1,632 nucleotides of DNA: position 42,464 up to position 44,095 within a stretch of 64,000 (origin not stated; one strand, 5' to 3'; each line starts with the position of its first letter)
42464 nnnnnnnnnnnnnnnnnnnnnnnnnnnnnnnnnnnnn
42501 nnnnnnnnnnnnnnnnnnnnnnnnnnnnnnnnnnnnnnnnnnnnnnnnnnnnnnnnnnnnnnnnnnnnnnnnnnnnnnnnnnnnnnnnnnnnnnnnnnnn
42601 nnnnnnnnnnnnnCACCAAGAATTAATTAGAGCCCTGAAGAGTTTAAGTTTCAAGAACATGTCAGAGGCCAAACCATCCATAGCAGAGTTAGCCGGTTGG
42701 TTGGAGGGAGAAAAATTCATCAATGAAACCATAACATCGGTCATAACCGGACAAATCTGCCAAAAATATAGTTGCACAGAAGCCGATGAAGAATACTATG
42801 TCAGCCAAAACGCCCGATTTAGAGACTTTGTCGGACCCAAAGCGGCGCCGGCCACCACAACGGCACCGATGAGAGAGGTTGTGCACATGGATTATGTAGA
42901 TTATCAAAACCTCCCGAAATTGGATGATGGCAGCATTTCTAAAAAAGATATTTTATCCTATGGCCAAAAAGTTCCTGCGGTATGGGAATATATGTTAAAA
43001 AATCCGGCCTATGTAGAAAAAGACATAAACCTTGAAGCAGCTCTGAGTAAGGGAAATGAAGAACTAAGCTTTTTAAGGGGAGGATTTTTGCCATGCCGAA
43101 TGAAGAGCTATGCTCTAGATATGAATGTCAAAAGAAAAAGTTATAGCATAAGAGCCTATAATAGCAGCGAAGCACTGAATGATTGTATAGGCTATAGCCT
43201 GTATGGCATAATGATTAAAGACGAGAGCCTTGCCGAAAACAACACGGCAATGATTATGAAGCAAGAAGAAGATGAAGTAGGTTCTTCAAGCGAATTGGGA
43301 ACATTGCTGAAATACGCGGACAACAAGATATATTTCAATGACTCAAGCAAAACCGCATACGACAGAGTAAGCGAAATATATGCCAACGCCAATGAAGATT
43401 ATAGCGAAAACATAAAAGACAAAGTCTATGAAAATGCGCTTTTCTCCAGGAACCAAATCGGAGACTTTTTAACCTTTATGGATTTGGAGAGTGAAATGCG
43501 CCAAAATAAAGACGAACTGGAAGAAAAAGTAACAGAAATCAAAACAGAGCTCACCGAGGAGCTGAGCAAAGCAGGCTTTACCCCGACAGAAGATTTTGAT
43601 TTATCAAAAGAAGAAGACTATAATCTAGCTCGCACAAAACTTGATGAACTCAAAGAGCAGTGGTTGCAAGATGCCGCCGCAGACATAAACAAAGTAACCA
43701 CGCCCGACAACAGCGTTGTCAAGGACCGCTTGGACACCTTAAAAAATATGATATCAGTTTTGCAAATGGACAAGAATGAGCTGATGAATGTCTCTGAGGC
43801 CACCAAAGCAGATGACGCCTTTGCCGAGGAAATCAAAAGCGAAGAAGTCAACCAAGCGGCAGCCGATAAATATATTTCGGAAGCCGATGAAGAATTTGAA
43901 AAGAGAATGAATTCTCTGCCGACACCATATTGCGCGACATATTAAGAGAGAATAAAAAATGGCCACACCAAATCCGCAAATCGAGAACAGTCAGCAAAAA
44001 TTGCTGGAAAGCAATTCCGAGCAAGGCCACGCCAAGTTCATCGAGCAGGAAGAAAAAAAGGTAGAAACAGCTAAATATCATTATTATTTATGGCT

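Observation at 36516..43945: Block of four secreted coiled-coil proteins (541, 280, 409 and 1242 aa) in the virB5/virB6 slot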

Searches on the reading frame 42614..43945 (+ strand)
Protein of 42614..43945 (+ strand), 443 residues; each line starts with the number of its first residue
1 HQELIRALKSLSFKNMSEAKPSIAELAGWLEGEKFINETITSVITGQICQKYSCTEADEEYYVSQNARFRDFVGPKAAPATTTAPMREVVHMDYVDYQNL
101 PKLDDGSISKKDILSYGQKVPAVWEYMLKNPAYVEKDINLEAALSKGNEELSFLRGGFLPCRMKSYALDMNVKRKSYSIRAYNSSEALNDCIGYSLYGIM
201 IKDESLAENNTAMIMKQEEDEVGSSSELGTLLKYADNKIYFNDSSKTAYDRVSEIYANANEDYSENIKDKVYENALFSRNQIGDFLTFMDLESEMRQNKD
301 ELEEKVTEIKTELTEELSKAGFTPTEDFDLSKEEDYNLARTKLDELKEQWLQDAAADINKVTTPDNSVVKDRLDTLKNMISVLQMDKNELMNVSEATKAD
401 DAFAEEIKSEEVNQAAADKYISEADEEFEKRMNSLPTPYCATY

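Call 102: search_protein_representatives(alignment_id=A7)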
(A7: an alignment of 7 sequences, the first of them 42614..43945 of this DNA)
Query: 7 sequences, 449 profile positions. Proteins with E-value up to 0.001 (for the whole library): 270; up to 1e-10: 214; up to 1e-30: 158. The best 150 are listed.
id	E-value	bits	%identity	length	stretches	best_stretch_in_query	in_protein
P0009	4.4e-217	737.7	-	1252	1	1-449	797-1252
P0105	1.5e-191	653.6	-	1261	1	1-449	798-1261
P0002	5.8e-188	641.8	-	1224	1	1-449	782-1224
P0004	7.6e-175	598.5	-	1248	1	1-449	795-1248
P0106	3.5e-174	596.3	-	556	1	1-449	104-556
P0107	5.2e-166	569.4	-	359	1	89-449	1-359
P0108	6.5e-145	499.8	-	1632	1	1-449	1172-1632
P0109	3.9e-139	480.8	-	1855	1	1-449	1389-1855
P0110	4.6e-128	444.3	-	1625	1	1-449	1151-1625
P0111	1.6e-127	442.6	-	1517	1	1-449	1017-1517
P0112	5.1e-117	407.9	-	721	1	1-449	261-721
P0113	2.1e-115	402.6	-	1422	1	1-449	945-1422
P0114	8.2e-109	380.9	-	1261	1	1-449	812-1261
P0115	1.9e-107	376.3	-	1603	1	1-449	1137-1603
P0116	9.2e-101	354.3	-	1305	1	1-449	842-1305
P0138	1.2e-86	307.8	-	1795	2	1-447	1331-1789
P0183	6.6e-63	229.5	-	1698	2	149-449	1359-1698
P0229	1.9e-41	158.8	-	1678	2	107-449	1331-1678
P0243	1.2e-36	143.0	-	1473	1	24-377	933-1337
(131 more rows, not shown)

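Call 103: search_protein_families(library=pfam, proteins=[P0109, P0138, P0183, P0229, P0243], max_evalue=0.001)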
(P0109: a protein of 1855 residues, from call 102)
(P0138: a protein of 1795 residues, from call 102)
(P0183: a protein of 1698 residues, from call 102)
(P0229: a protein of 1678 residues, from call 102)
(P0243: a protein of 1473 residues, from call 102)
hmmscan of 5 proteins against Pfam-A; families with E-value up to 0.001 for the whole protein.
P0109 (1855 aa): 0 families

P0138 (1795 aa): 0 families

P0183 (1698 aa): 0 families

P0229 (1678 aa): 0 families

P0243 (1473 aa): 0 families

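Call 104: find_encoding_contigs(protein=P0243, flank=10000, max_places=2)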
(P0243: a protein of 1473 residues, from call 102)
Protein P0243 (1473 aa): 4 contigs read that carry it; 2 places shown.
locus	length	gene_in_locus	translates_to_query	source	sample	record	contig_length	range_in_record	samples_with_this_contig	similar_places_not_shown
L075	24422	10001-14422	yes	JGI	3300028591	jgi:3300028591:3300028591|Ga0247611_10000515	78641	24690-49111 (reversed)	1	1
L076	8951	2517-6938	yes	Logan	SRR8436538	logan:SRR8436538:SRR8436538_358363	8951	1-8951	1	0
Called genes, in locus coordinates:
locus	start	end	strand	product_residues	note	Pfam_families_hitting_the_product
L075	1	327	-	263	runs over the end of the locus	PF01209:Ubie_methyltran (weak), PF03848:TehB (weak), PF00398:RrnaAD (weak), PF13489:Methyltransf_23, PF13649:Methyltransf_25, PF13847:Methyltransf_31, PF08241:Methyltransf_11, PF08242:Methyltransf_12, +1 more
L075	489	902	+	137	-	-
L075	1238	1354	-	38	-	-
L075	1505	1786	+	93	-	-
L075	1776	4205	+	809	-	PF27097:VirB4_TrbE_N (weak), PF03135:CagE_TrbE_VirB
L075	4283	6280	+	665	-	-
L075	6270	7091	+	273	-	-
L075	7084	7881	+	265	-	-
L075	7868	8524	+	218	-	-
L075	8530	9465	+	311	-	-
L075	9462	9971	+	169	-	-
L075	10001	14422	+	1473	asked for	-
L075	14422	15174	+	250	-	PF04335:VirB8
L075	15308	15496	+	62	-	-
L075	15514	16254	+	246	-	PF04335:VirB8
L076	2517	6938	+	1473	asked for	-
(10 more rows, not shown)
